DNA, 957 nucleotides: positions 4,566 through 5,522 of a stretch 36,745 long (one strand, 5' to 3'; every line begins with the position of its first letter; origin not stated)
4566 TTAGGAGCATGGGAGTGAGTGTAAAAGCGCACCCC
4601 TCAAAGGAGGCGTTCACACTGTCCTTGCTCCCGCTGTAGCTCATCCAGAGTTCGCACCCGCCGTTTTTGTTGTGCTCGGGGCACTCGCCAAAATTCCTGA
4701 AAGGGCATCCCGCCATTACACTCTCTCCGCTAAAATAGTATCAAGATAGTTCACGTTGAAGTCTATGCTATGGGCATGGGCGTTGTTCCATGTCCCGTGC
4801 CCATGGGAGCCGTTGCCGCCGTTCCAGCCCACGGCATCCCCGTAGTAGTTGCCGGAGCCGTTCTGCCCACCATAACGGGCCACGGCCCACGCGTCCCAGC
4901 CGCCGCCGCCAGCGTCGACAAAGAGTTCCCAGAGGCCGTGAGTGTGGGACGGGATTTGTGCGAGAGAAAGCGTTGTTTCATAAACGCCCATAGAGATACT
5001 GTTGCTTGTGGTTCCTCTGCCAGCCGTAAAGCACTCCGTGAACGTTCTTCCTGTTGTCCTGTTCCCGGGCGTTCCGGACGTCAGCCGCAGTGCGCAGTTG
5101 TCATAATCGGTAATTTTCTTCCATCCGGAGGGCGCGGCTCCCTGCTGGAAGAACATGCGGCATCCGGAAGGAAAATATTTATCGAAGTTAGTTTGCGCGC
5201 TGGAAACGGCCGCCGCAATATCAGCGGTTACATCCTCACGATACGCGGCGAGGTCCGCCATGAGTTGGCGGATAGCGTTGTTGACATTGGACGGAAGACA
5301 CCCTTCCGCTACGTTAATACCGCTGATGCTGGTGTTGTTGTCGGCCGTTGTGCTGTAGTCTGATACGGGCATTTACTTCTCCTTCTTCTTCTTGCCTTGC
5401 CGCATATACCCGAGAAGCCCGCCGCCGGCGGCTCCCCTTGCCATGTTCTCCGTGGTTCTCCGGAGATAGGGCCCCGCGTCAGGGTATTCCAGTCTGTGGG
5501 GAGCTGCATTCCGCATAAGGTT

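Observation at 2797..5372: Two paralogous tail-fibre genes with a shared N-terminus and unrelated C-termini, each with dedicated chaperone genes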

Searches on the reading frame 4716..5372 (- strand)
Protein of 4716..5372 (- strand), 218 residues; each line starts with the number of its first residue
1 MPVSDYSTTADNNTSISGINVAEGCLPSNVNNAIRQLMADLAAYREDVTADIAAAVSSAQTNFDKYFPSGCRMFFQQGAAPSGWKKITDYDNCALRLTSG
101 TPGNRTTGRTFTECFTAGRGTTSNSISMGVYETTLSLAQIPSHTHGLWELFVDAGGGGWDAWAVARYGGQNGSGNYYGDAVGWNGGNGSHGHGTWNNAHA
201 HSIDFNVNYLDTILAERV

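Call 4: search_protein_families(library=pfam, proteins=[window:4716-5372:-], max_evalue=0.1)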
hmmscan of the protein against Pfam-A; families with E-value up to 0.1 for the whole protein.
window:4716-5372:- (218 aa): 0 families

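Call 5: search_protein_families(library=phrogs, proteins=[window:4716-5372:-], max_evalue=0.01)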
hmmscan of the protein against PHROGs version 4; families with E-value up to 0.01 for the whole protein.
window:4716-5372:- (218 aa): 1 family
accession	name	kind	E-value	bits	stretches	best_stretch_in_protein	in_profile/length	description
phrog_5795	-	tail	3.8e-05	23.1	1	47-197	373-522/968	tail protein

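Call 12: find_homologous_proteins(query=window:4716-5372:-, max_evalue=0.001)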
Query window:4716-5372:- (218 aa): 293 proteins with E <= 0.001 among 504 candidates; the best 120 are listed.
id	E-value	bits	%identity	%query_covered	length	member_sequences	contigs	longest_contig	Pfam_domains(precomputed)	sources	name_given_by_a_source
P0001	1.7e-137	474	93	100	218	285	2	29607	-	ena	-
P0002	1.1e-127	442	89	100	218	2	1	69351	-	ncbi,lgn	-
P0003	1.2e-106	373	75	100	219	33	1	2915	-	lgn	-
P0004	8.7e-99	348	76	100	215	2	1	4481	-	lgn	-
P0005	1.2e-92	328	70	100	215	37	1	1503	-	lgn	-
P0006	2.8e-81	290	66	100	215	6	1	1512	-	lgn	-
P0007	1.6e-74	268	61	100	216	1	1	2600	-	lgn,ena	-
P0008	7.4e-72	260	66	79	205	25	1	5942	-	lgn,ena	-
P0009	6.9e-51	191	54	79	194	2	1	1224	-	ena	-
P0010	7.1e-45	171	44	95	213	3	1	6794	-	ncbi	-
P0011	1.1e-44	171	47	84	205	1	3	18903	-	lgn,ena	-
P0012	1.3e-44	170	44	95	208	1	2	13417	-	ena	-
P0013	1.9e-43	167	47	84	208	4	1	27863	-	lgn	-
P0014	2.3e-43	166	47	84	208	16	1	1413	-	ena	-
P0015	3.1e-42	163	46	84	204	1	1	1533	-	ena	-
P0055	3.9e-13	68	36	67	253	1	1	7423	PF07484.18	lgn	-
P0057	8.4e-12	63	64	27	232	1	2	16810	PF07484.18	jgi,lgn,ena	jgi:hypothetical protein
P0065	4.7e-11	61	71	19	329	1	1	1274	PF07484.18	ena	-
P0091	4.0e-10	58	71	19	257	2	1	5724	PF07484.18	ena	-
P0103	6.2e-10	57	55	30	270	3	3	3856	PF07484.18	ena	-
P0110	8.5e-10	57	64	22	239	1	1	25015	PF07484.18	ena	-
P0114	1.0e-9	56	67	21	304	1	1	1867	PF07484.18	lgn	-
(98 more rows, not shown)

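Call 14: find_encoding_contigs(protein=P0002, flank=8000, max_places=3)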
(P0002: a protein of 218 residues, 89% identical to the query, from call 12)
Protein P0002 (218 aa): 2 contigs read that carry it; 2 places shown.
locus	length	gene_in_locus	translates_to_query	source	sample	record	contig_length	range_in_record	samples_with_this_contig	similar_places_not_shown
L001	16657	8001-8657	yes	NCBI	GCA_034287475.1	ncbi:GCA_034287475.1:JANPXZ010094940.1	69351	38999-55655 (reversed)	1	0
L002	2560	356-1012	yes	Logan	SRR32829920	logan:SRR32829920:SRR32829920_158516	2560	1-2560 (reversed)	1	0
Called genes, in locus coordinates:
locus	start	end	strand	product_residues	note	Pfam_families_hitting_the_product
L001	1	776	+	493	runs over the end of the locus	-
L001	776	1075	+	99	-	-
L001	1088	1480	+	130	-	-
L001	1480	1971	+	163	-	-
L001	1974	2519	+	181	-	-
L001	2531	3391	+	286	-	-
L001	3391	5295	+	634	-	-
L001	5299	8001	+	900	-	-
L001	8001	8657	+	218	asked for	-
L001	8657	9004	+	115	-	-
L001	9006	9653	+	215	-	PF14301:DUF4376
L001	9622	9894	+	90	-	-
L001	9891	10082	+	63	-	-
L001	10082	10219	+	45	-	-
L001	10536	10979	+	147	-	PF21939:Gp10_C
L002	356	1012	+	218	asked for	-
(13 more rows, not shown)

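Call 15: find_encoding_contigs(protein=P0012, flank=8000, max_places=3)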
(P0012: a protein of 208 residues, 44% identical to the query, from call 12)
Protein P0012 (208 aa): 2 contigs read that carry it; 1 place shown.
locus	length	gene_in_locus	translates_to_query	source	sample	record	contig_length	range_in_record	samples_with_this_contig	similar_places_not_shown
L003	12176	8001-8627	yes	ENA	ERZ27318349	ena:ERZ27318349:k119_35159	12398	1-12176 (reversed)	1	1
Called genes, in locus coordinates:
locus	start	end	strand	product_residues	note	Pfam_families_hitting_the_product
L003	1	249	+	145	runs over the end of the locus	PF06995:Phage_P2_GpU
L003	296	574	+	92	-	PF04965:GPW_gp25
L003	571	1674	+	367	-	PF26776:Baseplate_J_N (faint), PF04865:Baseplate_J, PF26078:Baseplate_J_M, PF26079:Baseplate_J_C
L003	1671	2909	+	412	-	PF09684:Tail_P2_I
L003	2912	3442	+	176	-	PF25691:BW3TFN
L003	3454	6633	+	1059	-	PF16075:DUF4815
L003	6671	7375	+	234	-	PF21939:Gp10_C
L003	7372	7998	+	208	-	-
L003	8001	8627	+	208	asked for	-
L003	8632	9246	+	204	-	-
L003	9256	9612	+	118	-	-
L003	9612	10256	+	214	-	PF14301:DUF4376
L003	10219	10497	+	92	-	-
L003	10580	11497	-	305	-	-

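Call 27: search_protein_families(library=pfam, alignment_id=A2, max_evalue=1)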
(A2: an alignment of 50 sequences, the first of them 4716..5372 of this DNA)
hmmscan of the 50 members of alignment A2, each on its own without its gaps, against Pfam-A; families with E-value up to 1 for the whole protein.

A. member 1, window:4716-5372:- (218 aa): 1 family
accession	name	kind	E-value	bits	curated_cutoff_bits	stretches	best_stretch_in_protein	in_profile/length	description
PF01322.25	Cytochrom_C_2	-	0.18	13.2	26.5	1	33-93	19-79/121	Cytochrome C'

B. families by the number of members that match (of 50 scanned): 18 families
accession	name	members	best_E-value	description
PF07484.17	Collar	6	4.7e-05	Phage Tail Collar Domain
PF01322.25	Cytochrom_C_2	6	0.028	Cytochrome C'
PF16146.10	DUF4854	5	0.066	Domain of unknown function (DUF4854)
PF17565.7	DUF5471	3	0.052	Family of unknown function (DUF5471)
PF21009.2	SBSN_GxHH_rpt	1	0.0019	Suprabasin, GxHH repeat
PF20550.3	DUF6764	1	0.0077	Family of unknown function (DUF6764)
PF22859.1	IBIN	1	0.04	Induced by infection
PF23299.1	DUF7081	1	0.08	Domain of unknown function (DUF7081)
PF08677.15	GP11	1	0.12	GP11 baseplate wedge protein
PF24547.1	DUF7601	1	0.13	Domain of unknown function (DUF7601)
PF03685.18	UPF0147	1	0.13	Uncharacterised protein family (UPF0147)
PF25546.1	DUF7925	1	0.14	Domain of unknown function (DUF7925)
PF01608.23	I_LWEQ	1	0.18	I/LWEQ domain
PF17230.7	DUF5304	1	0.19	Family of unknown function (DUF5304)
PF02875.26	Mur_ligase_C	1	0.2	Mur ligase, glutamate ligase domain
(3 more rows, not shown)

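Call 30: search_solved_structures(query=A2, max_evalue=1, show_alignments=3)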
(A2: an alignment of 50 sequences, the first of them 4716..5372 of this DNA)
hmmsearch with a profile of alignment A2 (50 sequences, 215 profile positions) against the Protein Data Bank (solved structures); distinct sequences matched with E-value up to 1: 7.
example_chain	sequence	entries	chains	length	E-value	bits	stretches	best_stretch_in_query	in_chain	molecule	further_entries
9qgo_A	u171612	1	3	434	2.8e-17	66.1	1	51-214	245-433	Tail fiber protein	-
9nxk_A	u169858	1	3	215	9.3e-07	31.7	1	36-192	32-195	Tail fibers protein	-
3s84_A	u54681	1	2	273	0.036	16.8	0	17-63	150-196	Apolipoprotein A-IV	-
2x43_S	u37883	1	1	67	0.25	14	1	19-64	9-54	SHERP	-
6ov6_A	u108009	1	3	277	0.27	13.9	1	64-127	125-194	C24 PROTEIN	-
9cuy_c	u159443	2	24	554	0.5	13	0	14-90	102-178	Short tail fiber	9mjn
9b0l_P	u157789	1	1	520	0.53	12.9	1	6-69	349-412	TnpB-like protein L79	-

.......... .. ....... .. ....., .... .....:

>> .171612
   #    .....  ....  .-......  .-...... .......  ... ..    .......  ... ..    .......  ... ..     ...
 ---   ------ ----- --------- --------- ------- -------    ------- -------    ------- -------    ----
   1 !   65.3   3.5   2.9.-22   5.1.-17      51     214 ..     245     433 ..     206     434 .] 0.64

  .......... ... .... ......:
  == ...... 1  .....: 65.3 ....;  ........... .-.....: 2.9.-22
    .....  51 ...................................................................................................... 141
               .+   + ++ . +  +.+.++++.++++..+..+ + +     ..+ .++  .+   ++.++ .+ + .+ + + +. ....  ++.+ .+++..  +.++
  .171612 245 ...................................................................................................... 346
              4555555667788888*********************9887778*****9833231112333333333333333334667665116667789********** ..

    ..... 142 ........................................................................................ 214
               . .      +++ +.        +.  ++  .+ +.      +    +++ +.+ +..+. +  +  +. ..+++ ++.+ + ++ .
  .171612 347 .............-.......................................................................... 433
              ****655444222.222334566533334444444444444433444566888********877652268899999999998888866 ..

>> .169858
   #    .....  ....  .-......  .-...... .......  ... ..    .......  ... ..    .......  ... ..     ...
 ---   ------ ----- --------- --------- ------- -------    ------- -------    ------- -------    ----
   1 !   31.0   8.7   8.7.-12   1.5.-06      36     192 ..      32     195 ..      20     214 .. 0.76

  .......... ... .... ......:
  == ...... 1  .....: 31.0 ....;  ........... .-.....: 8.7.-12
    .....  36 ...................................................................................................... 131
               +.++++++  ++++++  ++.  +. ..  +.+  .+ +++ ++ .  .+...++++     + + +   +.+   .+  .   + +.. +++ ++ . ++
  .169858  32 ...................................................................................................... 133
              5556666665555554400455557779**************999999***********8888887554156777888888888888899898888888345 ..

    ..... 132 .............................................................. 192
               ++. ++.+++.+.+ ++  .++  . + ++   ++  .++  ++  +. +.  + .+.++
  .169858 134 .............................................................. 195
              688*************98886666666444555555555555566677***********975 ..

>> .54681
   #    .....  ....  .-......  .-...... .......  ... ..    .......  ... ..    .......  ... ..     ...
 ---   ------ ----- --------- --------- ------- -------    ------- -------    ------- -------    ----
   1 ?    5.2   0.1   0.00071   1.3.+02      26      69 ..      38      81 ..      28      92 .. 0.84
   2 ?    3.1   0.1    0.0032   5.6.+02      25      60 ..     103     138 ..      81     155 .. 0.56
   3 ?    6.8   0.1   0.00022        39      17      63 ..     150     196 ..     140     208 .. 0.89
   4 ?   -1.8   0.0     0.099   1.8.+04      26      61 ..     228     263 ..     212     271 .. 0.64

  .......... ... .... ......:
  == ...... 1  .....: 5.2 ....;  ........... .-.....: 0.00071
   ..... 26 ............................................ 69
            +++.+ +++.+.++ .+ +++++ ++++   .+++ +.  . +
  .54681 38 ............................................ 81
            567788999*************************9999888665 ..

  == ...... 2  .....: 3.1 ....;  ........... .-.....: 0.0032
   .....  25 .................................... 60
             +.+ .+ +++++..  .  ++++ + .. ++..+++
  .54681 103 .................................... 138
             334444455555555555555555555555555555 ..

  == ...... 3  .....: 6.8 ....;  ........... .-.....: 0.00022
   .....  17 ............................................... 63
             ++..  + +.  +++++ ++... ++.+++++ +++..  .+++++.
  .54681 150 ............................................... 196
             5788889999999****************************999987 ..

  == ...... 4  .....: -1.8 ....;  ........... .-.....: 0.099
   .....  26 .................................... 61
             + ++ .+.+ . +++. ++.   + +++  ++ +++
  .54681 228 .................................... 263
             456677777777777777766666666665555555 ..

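Call 39: predict_structure(alignment_id=A2)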
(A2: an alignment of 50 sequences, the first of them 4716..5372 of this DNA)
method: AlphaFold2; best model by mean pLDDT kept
length: 218 residues; sequences in the alignment: 50
mean_pLDDT: 60.1   pTM: 0.41
mean pLDDT of the five models: 60.1, 58.5, 58.2, 52.8, 52.4
residues with pLDDT >= 90: 40; 70-90: 37; 50-70: 46; < 50: 95
segments of 3 or more residues with pLDDT < 50: 20-23, 117-202
pLDDT, mean of each block of 10 residues (from residue 1): 53 50 55 77 90 92 90 92 90 72 61 55 38 41 40 41 38 37 32 37 57 91
secondary structure, 60 per line:
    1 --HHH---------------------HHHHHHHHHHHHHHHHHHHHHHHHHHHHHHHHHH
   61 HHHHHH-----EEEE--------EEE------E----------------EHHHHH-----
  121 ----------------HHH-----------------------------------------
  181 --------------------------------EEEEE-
elements in order: H27-66 E72-75 E84-86 H111-115 E213-217

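Call 54: search_dna_similar(query=window:4716-5372:-, collection=phages, mode=protein, max_evalue=0.001, max_rows=30)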
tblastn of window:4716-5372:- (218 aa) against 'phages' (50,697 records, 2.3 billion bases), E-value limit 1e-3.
Records with a match: 18; places in all: 19; records where one place covers at least 80% of the query: 0.
Best place of each record, by identity: 60-80% 2; <60% 16.
By first word of the organism name: Synechococcus 7; Caudoviricetes 3; Roseobacter 1; Microcystis 1; Paracoccus 1; Bacteriophage 1; Phage 1; Pelagibacter 1; Methylophilales 1; Rhizobium 1.
By host as written in the record: - 6; Synechococcus sp. MW02 4; Synechococcus sp. WH 7803 2; Paracoccaceae bacterium strain FZCC0042 1; Synechococcus sp. WH7803 1; Paracoccus marcusii strain KR4M-18 1; Candidatus Pelagibacter sp. HTCC7211 1; Methylophilales bacterium H5P1 1; and 1 more.
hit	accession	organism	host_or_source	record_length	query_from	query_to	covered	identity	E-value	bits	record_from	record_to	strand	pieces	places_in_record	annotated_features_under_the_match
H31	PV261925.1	Synechococcus phage RB11-B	Synechococcus sp. MW02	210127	10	149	64%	28.7%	3e-4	47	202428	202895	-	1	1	tail fiber repeat protein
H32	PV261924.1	Synechococcus phage RN05-S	Synechococcus sp. MW02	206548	10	149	64%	28.7%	3e-4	47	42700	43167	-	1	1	tail fiber repeat protein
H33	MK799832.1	Synechococcus phage S-B05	Synechococcus sp. MW02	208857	10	149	64%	28.7%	3e-4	47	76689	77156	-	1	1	tail fiber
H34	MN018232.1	Synechococcus phage S-B43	Synechococcus sp. MW02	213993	10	149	64%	28.7%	3e-4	47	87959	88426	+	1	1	tail fiber protein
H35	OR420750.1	Roseobacter phage CRP-361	Paracoccaceae bacterium strain FZCC0042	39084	68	145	36%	44.6%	6e-6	52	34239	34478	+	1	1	hypothetical protein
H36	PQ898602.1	Synechococcus phage S-SCSM2R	Synechococcus sp. WH7803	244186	63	147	39%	38.7%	8e-5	49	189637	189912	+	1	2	baseplate protein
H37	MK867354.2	Synechococcus phage S-SCSM1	Synechococcus sp. WH 7803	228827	61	145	39%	38.6%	6e-6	52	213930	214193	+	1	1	short tail fiber protein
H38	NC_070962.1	Synechococcus phage S-SCSM1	Synechococcus sp. WH 7803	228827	61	145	39%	38.6%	6e-6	52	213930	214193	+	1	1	short tail fiber protein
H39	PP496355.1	Microcystis phage Mvi-Yong1342-1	Microcystis viridis FACHB-1342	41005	1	59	27%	54.2%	2e-8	59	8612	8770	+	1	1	hypothetical protein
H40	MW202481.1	Caudoviricetes sp.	Manatee Spring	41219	3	63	28%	45.7%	3e-8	59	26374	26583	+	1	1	hypothetical protein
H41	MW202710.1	Caudoviricetes sp.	Manatee Spring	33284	3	51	22%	55.1%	6e-7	55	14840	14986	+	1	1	hyaluronase tail fiber protein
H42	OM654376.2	Paracoccus phage vB_PmaP_KLEP18-1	Paracoccus marcusii strain KR4M-18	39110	1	50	23%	52.0%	2e-7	56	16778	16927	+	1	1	putative tail fiber protein | structural protein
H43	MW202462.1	Caudoviricetes sp.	Manatee Spring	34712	1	45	21%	55.6%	1e-8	60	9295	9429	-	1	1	hyaluronidasE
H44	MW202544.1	Bacteriophage sp.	Manatee Spring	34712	1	45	21%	55.6%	1e-8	60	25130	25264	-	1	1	hyaluronidasE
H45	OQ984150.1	Phage C72C1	-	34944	1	43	20%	57.4%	5e-6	52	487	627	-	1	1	hypothetical protein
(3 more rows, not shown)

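Call 55: get_annotated_region(hit=H42, flank=9000)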
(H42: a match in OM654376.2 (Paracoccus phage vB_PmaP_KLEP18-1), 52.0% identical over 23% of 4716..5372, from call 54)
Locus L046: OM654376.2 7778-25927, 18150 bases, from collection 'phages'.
description: Paracoccus phage vB_PmaP_KLEP18-1, complete genome.
organism: Paracoccus phage vB_PmaP_KLEP18-1 (NCBI taxid 2928861)
taxonomy: Viruses; Duplodnaviria; Heunggongvirae; Uroviricota; Caudoviricetes
host: Paracoccus marcusii strain KR4M-18; source: water samples from gypsum karst lake Kirkilai; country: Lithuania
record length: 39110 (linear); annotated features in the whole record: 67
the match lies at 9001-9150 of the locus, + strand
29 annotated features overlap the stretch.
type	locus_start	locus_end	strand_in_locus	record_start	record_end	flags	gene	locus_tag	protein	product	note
CDS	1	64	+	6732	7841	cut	-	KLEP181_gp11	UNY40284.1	major capsid protein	-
CDS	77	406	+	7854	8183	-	-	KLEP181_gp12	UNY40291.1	structural protein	-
CDS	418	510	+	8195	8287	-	-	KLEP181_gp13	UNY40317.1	hypothetical protein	-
CDS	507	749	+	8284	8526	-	-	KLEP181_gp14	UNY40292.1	structural protein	-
CDS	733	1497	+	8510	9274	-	-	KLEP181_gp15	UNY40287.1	putative tail adaptor protein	-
CDS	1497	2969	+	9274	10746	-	-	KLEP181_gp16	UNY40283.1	putative noozle protein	-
CDS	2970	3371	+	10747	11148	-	-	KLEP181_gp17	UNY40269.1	hypothetical protein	-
CDS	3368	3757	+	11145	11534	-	-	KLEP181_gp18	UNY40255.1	putative aminoglycoside acetyltransferase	-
CDS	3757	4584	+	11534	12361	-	-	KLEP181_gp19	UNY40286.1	structural protein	-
CDS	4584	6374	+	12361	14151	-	-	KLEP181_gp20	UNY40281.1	structural protein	-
CDS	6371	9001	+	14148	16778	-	-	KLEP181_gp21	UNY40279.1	structural protein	-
CDS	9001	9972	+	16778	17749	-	-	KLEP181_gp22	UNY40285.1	putative tail fiber protein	-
CDS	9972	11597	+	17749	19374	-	-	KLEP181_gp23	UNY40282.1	putative tail fiber protein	-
CDS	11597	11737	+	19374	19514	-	-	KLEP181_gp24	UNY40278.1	hypothetical protein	-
CDS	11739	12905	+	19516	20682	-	-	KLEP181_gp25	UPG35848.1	structural protein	-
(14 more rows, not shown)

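Call 63: list_cluster_members(proteins=[window:4716-5372:-, window:2797-3486:-, window:4375-4716:-, window:3724-4371:-, window:3483-3737:-, window:2270-2788:-, window:12122-13606:-, window:942-1967:+])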
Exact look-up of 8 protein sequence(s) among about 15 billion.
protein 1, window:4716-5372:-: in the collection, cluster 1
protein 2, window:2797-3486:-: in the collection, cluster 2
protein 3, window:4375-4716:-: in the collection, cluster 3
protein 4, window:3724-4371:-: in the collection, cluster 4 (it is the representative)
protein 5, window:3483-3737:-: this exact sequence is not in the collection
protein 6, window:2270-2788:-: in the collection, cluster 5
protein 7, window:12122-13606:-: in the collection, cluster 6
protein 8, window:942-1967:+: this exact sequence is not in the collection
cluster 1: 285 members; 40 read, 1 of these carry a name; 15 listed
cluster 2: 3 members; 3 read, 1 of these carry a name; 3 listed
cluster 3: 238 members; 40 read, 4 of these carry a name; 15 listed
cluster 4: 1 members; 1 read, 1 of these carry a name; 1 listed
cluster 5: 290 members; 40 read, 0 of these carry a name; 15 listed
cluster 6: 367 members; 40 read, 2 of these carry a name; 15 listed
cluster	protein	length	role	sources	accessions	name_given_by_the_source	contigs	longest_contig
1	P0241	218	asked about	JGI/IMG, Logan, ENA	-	hypothetical protein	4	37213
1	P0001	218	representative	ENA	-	-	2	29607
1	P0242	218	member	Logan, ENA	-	-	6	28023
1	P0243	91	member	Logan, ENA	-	-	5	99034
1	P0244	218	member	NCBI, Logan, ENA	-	-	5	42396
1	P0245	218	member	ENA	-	-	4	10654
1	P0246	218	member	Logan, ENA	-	-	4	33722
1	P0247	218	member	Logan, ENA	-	-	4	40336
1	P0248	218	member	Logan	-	-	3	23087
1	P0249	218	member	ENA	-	-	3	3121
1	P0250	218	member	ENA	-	-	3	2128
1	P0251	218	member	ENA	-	-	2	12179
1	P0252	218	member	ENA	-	-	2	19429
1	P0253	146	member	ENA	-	-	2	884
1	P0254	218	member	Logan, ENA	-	-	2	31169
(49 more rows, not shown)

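Call 83: search_protein_families(library=ncbifam, proteins=[window:4716-5372:-], max_evalue=0.1)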
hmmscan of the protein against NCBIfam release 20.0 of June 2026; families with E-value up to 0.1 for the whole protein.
window:4716-5372:- (218 aa): 0 families
